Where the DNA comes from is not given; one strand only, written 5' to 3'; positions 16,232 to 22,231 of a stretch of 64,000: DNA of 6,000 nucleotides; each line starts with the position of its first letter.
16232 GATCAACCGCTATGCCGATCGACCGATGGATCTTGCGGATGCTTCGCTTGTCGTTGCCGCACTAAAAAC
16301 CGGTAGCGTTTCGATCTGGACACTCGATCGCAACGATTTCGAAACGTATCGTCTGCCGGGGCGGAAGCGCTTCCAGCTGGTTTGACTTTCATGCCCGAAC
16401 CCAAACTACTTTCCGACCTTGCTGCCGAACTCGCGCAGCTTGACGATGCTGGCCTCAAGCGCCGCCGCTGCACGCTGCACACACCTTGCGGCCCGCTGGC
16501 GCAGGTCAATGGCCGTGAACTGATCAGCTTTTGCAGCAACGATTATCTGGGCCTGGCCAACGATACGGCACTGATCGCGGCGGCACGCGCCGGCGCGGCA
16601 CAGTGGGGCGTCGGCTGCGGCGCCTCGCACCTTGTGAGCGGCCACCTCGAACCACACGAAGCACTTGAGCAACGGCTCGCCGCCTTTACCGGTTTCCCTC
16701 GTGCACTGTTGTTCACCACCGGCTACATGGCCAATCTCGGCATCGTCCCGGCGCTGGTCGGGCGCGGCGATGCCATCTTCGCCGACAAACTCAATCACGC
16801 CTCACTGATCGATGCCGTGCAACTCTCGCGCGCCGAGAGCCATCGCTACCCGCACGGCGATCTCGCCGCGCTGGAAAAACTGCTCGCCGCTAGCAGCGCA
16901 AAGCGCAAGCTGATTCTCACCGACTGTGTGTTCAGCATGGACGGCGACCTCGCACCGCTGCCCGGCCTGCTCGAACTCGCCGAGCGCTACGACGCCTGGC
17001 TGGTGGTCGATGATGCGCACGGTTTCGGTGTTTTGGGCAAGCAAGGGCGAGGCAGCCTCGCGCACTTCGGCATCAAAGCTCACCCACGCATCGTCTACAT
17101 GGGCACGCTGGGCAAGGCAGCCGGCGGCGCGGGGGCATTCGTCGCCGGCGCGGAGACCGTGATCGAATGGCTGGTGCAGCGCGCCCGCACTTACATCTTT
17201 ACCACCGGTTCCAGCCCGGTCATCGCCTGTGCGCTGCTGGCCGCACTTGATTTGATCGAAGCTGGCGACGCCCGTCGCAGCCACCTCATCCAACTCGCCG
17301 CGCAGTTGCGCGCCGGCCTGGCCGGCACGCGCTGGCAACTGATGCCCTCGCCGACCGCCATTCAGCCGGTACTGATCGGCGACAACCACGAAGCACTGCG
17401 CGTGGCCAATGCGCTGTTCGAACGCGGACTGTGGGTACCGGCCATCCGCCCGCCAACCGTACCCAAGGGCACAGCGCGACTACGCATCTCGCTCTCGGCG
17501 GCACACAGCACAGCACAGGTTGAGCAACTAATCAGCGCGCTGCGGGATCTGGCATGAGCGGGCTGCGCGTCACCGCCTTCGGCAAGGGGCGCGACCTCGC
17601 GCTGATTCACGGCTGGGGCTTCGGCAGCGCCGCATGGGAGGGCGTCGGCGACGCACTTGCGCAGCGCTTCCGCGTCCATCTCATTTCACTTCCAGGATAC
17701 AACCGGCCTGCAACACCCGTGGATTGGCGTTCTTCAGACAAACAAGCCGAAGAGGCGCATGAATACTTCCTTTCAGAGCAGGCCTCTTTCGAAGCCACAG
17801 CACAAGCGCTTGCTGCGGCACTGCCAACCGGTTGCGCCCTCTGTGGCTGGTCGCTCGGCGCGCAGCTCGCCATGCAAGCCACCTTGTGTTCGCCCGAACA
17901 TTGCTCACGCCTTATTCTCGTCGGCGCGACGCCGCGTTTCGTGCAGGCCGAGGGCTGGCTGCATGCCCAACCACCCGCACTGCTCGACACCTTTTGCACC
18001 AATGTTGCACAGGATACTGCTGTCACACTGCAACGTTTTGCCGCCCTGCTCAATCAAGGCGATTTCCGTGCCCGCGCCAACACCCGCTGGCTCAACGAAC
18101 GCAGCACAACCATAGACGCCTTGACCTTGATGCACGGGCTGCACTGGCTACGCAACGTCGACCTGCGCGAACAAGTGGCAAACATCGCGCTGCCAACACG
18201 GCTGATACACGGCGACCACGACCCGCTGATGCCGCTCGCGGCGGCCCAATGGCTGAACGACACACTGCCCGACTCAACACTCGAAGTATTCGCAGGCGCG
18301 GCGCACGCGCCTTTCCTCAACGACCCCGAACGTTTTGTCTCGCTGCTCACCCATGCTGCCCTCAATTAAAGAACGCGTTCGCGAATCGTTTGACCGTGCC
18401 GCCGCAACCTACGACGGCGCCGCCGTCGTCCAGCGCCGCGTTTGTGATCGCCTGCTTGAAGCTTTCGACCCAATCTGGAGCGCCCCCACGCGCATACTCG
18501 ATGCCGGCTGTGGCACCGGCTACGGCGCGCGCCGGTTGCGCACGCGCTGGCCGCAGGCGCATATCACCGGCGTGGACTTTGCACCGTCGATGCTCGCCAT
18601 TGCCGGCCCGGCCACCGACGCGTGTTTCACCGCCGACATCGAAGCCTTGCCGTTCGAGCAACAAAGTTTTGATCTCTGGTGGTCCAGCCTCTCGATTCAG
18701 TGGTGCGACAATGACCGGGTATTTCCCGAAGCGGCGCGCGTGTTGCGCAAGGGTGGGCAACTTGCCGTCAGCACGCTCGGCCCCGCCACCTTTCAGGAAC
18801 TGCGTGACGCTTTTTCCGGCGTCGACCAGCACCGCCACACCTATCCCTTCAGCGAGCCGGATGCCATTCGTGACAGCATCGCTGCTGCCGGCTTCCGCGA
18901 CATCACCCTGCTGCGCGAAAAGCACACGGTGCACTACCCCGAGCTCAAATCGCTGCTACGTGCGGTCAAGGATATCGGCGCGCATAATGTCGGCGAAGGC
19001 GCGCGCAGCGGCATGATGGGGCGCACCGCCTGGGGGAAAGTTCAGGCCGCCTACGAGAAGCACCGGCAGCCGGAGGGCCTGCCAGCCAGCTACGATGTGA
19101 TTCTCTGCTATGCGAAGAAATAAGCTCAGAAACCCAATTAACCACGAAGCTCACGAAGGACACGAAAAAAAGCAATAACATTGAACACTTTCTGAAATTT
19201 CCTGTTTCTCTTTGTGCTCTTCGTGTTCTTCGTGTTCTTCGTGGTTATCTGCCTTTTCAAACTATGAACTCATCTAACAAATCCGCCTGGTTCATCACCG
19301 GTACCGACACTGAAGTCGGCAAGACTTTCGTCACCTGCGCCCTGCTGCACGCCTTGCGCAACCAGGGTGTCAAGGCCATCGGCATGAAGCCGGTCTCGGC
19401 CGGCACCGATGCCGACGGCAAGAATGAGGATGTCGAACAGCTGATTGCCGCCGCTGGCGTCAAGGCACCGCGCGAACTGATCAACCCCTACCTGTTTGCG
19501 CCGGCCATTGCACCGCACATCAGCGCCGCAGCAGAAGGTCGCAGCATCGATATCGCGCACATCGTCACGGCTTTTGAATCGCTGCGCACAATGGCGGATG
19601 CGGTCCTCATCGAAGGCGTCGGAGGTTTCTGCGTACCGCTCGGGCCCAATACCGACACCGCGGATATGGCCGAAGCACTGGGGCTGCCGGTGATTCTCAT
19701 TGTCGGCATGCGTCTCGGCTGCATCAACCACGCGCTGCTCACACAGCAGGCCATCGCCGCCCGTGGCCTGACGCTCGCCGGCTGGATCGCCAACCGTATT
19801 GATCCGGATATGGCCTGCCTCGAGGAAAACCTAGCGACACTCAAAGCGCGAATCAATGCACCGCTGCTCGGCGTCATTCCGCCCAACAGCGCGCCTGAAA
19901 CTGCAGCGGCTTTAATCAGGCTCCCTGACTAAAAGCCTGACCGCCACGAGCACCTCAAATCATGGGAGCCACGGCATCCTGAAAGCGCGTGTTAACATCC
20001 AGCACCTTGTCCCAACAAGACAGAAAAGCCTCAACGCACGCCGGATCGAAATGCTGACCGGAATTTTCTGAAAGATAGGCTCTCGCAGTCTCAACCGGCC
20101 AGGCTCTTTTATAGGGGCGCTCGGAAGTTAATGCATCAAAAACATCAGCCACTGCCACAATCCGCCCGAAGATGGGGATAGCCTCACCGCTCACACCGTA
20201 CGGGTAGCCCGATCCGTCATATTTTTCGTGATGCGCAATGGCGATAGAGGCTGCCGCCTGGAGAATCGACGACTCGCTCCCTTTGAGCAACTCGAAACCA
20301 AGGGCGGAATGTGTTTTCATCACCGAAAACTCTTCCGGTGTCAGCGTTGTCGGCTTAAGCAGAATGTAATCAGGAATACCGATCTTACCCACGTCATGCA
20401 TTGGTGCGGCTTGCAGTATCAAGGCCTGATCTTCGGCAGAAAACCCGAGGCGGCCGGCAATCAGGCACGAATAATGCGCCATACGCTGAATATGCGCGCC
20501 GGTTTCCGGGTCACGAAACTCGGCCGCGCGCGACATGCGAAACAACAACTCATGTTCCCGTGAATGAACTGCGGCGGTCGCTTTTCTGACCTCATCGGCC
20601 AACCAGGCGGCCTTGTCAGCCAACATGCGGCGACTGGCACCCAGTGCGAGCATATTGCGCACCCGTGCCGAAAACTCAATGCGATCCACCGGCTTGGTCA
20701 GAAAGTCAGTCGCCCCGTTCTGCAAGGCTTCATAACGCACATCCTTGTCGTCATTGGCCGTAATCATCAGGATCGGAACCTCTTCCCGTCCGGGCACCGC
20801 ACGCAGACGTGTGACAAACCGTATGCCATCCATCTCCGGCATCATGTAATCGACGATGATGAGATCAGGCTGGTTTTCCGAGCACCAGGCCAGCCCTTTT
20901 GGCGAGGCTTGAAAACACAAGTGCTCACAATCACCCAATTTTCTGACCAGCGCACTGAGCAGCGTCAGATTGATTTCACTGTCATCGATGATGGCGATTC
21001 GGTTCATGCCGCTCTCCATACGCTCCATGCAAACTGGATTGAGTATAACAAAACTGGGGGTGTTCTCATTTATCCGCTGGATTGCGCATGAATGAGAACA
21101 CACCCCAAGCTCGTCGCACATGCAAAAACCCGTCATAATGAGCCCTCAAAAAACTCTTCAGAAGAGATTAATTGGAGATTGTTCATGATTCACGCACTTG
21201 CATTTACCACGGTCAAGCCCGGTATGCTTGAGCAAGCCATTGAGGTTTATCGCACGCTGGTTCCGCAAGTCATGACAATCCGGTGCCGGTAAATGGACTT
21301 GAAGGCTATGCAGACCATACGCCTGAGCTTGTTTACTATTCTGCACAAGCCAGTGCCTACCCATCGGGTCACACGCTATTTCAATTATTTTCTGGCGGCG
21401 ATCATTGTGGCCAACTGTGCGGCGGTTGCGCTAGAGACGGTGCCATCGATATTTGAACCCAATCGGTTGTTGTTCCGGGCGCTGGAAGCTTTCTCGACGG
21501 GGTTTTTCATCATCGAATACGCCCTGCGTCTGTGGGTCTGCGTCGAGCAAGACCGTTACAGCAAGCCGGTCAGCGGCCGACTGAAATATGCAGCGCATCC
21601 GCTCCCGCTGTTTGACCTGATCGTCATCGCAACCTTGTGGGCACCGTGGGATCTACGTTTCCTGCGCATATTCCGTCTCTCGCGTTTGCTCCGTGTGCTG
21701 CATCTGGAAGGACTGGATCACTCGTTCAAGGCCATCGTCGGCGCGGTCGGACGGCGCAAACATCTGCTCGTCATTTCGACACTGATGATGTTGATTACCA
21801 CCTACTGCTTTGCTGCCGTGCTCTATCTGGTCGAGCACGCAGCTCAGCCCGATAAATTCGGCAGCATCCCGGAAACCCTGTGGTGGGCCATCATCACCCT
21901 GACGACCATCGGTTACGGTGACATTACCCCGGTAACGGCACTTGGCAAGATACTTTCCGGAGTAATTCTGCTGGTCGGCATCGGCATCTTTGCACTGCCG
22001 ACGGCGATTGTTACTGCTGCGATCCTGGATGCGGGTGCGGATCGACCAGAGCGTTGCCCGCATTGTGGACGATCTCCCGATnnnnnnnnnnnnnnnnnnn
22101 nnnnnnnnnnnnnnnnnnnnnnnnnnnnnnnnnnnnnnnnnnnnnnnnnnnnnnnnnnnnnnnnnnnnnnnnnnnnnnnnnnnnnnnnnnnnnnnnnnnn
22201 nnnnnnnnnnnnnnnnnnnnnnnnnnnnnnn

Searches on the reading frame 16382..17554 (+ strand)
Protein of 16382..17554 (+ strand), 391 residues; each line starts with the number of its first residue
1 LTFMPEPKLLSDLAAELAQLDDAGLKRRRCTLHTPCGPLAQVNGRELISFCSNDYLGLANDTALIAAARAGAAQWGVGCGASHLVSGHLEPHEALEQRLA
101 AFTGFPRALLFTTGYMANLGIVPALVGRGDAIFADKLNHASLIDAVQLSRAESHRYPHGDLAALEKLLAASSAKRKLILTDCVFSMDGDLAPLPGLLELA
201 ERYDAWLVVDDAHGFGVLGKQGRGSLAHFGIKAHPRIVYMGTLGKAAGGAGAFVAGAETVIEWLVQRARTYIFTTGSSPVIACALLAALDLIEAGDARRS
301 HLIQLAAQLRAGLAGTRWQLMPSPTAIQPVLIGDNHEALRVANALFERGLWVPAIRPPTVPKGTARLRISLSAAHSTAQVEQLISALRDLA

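Call 61: search_protein_families(library=pfam, proteins=[window:16382-17554:+], max_evalue=0.00001)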
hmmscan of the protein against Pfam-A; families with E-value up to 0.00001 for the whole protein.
window:16382-17554:+ (391 aa): 1 family
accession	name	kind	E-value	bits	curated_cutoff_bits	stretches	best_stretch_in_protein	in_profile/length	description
PF00155.27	Aminotran_1_2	-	2.7e-62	211.5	19.7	1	46-387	2-361/361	Aminotransferase class I and II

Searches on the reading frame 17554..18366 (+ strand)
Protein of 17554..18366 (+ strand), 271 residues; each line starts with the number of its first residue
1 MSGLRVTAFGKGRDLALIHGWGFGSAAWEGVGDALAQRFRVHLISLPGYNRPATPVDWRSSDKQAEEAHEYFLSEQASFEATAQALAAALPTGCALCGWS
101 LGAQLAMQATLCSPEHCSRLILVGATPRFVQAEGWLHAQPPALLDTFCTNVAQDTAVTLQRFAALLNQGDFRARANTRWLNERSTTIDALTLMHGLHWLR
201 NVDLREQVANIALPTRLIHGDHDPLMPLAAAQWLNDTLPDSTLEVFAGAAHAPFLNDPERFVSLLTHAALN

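Call 61: search_protein_families(library=pfam, proteins=[window:17554-18366:+], max_evalue=0.00001)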
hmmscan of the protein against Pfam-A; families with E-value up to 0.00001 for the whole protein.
window:17554-18366:+ (271 aa): 3 families
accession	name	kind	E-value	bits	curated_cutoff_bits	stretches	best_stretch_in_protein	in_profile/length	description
PF00561.26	Abhydrolase_1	-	4.2e-19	69.6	25.8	1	17-258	5-245/245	alpha/beta hydrolase fold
PF12697.13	Abhydrolase_6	-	1.7e-17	65.3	26.3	1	17-263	3-216/217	Alpha/beta hydrolase family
PF12146.15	Hydrolase_4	-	2.8e-12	46.9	27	1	17-258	9-238/239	Serine aminopeptidase, S33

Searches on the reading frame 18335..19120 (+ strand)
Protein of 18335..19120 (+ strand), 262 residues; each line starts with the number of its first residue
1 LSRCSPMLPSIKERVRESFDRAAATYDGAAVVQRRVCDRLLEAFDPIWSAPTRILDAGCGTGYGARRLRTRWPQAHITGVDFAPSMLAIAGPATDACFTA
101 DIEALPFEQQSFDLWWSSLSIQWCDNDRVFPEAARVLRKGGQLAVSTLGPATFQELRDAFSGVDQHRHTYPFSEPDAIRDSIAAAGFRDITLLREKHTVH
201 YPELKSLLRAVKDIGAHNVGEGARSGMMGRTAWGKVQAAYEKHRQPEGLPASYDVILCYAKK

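Call 61: search_protein_families(library=pfam, proteins=[window:18335-19120:+], max_evalue=0.00001)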
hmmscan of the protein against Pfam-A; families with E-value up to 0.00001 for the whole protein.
window:18335-19120:+ (262 aa): 6 families
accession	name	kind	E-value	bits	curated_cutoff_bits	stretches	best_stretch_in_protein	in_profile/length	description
PF08241.18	Methyltransf_11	-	2.7e-20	73.2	21.2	1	55-144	1-94/95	Methyltransferase domain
PF13649.12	Methyltransf_25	-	1.2e-19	71.2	27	1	54-141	1-97/97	Methyltransferase domain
PF13847.12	Methyltransf_31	-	1.3e-14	54.5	27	1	52-150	5-119/145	Methyltransferase domain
PF08242.18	Methyltransf_12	-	1.2e-11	45.6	30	1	55-143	1-98/98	Methyltransferase domain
PF13489.12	Methyltransf_23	-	3.4e-11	43.6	27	1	32-191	5-163/164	Methyltransferase domain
PF01209.24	Ubie_methyltran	-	4.3e-08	33.2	20.1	1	13-161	7-167/233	ubiE/COQ5 methyltransferase family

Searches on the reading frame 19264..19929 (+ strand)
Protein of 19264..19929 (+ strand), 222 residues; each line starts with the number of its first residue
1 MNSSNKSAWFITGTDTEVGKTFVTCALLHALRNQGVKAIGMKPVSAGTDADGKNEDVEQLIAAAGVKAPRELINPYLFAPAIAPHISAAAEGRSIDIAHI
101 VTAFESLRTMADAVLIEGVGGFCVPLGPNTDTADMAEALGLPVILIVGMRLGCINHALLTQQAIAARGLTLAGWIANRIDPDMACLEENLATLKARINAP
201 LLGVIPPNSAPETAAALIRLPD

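Call 61: search_protein_families(library=pfam, proteins=[window:19264-19929:+], max_evalue=0.00001)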
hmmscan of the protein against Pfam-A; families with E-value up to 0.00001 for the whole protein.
window:19264-19929:+ (222 aa): 2 families
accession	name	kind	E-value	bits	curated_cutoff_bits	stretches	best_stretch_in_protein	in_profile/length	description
PF13500.12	AAA_26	-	3.8e-44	151.4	27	1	10-209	4-192/198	AAA domain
PF01656.29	CbiA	-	1.5e-15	57.7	25.4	1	10-210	2-114/125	CobQ/CobB/MinD/ParA nucleotide binding domain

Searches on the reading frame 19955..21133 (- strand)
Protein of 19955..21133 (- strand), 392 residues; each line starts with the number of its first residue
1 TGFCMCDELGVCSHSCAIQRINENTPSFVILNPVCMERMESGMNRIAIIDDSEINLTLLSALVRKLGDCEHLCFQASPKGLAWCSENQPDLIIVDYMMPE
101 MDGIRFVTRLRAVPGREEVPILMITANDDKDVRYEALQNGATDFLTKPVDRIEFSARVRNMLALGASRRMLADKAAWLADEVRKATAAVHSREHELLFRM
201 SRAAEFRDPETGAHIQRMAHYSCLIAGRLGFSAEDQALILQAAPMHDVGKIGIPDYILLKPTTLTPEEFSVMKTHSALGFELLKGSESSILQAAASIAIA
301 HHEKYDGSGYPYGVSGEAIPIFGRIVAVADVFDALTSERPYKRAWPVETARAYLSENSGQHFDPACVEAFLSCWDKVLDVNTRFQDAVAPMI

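Call 61: search_protein_families(library=pfam, proteins=[window:19955-21133:-], max_evalue=0.00001)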
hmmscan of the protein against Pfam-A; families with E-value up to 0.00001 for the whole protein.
window:19955-21133:- (392 aa): 3 families
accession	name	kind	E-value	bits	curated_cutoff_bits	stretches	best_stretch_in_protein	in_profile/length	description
PF13487.12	HD_5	-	1.1e-35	123.4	27.2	1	200-365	3-169/170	HD domain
PF00072.30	Response_reg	-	1.2e-24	87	30.2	1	46-158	1-110/111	Response regulator receiver domain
PF01966.28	HD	-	3.1e-18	66.6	22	1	213-334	3-115/116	HD domain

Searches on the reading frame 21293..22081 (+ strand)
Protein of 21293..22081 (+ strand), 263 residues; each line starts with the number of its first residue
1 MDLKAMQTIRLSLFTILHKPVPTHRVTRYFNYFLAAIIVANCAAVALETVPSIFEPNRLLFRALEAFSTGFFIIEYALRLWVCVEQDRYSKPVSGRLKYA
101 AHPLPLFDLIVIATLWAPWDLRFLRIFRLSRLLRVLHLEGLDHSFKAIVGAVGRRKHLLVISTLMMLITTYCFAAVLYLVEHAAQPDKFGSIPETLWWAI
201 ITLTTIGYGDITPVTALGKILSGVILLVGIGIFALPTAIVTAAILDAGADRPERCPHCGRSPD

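Call 61: search_protein_families(library=pfam, proteins=[window:21293-22081:+], max_evalue=0.00001)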
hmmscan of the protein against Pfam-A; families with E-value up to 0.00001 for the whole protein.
window:21293-22081:+ (263 aa): 2 families
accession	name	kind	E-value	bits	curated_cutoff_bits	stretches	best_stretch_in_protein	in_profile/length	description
PF00520.37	Ion_trans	-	4.3e-30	105.1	25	1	28-244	2-233/241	Ion transport protein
PF07885.22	Ion_trans_2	-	9.7e-17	61.1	22.5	1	166-244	2-77/79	Ion channel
